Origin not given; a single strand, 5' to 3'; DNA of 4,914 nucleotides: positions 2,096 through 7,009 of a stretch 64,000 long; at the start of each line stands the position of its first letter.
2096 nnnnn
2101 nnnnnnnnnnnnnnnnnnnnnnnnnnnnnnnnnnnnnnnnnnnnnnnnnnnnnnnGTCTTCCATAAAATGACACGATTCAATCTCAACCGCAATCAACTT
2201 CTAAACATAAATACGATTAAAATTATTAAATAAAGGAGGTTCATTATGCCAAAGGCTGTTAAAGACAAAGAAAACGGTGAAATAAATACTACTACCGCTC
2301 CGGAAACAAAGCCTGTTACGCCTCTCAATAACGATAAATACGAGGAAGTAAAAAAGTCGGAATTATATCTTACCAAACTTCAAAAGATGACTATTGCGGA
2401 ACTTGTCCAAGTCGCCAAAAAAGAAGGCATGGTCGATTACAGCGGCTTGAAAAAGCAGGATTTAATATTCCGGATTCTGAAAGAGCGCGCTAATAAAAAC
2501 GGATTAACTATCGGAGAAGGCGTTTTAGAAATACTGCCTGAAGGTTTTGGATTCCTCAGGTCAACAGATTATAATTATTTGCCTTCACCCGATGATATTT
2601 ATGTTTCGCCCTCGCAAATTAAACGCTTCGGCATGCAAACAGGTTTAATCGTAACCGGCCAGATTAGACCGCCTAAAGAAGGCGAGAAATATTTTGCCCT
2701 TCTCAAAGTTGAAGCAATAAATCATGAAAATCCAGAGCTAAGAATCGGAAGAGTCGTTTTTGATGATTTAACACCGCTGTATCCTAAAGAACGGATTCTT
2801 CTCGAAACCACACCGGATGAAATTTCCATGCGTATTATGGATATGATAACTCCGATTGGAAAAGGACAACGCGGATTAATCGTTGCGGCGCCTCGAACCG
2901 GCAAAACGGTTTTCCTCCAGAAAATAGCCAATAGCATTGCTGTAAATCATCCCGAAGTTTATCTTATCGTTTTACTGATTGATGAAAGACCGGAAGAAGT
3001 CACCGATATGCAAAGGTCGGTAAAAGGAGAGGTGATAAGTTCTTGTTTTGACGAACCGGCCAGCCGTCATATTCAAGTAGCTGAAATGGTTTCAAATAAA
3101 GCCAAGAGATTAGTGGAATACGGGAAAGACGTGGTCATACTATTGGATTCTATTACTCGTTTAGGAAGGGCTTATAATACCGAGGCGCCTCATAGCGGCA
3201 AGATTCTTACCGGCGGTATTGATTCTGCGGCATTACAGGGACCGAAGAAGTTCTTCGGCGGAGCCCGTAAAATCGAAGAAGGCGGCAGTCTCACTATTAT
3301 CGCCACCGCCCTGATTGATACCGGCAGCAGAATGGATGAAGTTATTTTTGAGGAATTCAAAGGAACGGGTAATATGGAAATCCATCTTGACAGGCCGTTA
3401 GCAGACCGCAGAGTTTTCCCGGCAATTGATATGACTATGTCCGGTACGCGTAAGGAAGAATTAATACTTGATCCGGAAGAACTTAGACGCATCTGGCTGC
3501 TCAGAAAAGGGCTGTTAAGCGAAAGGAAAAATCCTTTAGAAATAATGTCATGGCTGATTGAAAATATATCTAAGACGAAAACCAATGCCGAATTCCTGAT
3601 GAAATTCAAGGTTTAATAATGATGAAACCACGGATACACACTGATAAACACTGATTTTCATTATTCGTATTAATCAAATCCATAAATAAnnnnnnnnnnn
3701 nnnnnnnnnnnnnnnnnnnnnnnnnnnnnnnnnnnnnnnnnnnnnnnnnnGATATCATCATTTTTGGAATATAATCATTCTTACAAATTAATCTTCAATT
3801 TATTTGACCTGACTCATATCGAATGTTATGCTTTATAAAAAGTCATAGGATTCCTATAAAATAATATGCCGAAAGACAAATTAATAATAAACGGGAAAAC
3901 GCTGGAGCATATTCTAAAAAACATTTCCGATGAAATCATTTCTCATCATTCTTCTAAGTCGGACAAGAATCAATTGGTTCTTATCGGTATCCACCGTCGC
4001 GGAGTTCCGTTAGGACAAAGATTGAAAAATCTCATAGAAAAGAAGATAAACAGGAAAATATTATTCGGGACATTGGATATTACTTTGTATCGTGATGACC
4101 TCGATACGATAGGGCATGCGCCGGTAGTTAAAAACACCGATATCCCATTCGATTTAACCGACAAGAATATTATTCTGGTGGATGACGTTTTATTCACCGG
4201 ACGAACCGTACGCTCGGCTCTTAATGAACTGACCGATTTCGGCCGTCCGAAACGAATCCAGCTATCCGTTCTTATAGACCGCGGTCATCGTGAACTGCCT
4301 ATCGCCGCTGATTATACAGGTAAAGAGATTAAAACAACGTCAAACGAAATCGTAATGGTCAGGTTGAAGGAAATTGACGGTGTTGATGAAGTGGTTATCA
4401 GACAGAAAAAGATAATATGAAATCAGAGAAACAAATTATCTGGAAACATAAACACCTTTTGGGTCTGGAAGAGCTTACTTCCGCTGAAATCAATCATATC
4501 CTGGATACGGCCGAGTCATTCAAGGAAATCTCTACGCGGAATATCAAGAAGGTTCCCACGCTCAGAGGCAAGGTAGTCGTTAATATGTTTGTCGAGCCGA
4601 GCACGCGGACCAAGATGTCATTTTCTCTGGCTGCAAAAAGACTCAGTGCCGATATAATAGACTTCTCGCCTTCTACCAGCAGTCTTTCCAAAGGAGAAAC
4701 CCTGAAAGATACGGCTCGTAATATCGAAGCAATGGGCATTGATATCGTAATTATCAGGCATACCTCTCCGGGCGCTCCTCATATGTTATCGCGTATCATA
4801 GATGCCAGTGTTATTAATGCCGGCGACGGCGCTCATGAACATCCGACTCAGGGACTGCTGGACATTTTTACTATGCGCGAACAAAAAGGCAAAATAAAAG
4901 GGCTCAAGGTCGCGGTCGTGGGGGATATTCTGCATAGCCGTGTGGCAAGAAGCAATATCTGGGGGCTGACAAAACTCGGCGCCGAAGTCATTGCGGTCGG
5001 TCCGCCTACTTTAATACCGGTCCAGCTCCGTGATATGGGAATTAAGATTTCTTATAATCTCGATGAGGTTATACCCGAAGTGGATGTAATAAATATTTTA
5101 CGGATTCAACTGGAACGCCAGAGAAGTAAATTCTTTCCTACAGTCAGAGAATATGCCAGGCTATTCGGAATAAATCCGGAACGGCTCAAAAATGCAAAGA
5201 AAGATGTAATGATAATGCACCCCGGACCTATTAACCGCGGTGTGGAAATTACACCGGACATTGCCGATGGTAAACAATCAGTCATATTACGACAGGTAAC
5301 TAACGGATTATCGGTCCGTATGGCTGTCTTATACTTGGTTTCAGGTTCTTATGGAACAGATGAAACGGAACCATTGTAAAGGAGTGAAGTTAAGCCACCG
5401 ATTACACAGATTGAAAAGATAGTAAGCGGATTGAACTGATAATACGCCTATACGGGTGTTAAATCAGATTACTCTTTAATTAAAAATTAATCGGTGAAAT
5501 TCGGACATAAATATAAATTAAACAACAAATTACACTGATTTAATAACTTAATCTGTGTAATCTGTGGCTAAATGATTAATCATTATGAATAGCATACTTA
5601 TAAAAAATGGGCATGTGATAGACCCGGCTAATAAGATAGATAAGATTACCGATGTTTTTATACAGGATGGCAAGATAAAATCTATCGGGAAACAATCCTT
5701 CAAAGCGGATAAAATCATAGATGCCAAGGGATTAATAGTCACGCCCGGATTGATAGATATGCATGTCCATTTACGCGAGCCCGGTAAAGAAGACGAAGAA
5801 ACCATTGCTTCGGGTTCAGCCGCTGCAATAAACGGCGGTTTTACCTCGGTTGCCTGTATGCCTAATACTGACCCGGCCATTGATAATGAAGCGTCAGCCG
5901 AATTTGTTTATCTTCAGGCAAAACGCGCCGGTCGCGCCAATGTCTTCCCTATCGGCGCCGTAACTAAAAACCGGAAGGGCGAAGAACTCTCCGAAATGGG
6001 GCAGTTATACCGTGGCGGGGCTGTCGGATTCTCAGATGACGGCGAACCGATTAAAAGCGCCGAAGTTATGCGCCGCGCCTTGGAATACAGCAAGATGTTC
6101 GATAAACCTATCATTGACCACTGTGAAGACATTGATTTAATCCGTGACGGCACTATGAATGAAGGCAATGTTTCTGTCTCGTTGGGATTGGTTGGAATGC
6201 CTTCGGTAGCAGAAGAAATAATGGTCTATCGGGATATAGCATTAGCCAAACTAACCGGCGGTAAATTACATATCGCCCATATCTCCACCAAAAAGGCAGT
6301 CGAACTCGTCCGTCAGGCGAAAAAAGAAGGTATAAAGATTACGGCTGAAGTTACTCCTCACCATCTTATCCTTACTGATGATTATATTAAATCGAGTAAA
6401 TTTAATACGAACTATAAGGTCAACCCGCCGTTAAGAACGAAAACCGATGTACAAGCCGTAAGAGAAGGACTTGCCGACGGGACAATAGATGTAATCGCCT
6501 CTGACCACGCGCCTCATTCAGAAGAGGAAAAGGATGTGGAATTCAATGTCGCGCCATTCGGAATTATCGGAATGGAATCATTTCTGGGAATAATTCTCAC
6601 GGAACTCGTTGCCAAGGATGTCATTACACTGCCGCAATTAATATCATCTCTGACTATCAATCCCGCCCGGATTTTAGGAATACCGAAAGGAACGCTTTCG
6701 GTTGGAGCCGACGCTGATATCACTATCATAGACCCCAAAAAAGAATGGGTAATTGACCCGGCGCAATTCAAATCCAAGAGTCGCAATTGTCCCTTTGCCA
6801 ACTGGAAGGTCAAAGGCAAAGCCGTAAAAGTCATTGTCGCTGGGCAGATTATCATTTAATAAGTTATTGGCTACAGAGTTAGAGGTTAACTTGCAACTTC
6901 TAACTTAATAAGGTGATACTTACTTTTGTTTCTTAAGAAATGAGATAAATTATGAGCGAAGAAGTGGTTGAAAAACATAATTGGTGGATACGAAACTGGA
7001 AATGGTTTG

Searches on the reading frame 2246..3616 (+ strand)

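Call 29: search_protein_families(library=pfam, proteins=[window:2246-3616:+], max_evalue=0.0001)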
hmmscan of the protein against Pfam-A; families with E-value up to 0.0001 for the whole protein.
window:2246-3616:+ (456 aa): 3 families
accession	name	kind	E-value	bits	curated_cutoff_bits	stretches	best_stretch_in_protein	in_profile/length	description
PF07497.18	Rho_RNA_bind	-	9.9e-33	112.2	27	1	91-164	2-73/73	Rho termination factor, RNA-binding domain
PF00006.31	ATP-synt_ab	-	1.4e-22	80.8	29.5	1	195-399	2-211/213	ATP synthase alpha/beta family, nucleotide-binding domain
PF07498.18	Rho_N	-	3.3e-13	49.8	24.9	1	45-86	2-43/43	Rho termination factor, N-terminal domain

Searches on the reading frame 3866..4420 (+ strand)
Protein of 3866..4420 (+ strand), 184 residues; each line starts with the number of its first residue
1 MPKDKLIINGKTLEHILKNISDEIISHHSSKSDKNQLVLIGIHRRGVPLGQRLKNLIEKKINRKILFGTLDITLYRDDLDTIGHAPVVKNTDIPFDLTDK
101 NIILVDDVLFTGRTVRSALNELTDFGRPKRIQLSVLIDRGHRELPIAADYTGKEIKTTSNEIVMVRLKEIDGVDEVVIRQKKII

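Call 43: search_protein_families(library=pfam, proteins=[window:3866-4420:+], max_evalue=0.00001)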
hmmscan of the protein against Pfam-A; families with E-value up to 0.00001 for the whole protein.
window:3866-4420:+ (184 aa): 3 families
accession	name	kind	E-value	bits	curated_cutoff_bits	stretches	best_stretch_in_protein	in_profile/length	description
PF00156.33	Pribosyltran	-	1.3e-18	67.2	26.3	1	17-163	11-151/158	Phosphoribosyl transferase domain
PF14681.12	UPRTase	-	4.2e-07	30.1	27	1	30-137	61-159/206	Uracil phosphoribosyltransferase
PF24390.1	PRTase-CE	-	1.4e-06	28.8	27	1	13-127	38-133/253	PRTase-CE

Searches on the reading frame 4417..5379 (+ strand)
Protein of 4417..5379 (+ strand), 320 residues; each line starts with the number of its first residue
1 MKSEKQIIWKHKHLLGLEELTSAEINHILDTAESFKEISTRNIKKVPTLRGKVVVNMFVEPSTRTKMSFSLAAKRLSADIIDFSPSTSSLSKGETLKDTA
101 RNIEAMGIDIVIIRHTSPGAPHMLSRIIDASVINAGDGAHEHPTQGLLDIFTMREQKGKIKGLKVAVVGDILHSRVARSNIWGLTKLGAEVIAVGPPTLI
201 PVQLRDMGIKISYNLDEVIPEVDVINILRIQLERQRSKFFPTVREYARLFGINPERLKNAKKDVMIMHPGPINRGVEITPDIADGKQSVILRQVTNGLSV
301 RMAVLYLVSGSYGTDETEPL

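Call 40: search_protein_families(library=pfam, proteins=[window:4417-5379:+], max_evalue=0.00001)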
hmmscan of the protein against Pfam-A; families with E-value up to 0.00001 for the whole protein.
window:4417-5379:+ (320 aa): 2 families
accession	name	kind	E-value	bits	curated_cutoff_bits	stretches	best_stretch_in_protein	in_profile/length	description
PF02729.26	OTCace_N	-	1.1e-45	155.7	29.9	1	12-155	1-148/148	Aspartate/ornithine carbamoyltransferase, carbamoyl-P binding domain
PF00185.30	OTCace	-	1e-27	97.5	29.4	1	161-307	1-156/157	Aspartate/ornithine carbamoyltransferase, Asp/Orn binding domain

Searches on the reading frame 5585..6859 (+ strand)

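Call 40: search_protein_families(library=pfam, proteins=[window:5585-6859:+], max_evalue=0.00001)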
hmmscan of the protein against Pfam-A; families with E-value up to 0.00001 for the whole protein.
window:5585-6859:+ (424 aa): 3 families
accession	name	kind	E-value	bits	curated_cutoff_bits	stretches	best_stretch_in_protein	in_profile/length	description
PF01979.26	Amidohydro_1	-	6.8e-35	121.3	25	1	51-422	1-344/345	Amidohydrolase family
PF07969.17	Amidohydro_3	-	2.8e-17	63.8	29.7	2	346-423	406-471/472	Amidohydrolase family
PF12890.13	DHOase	-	6.1e-11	43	21.2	1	51-237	3-141/142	Dihydro-orotase-like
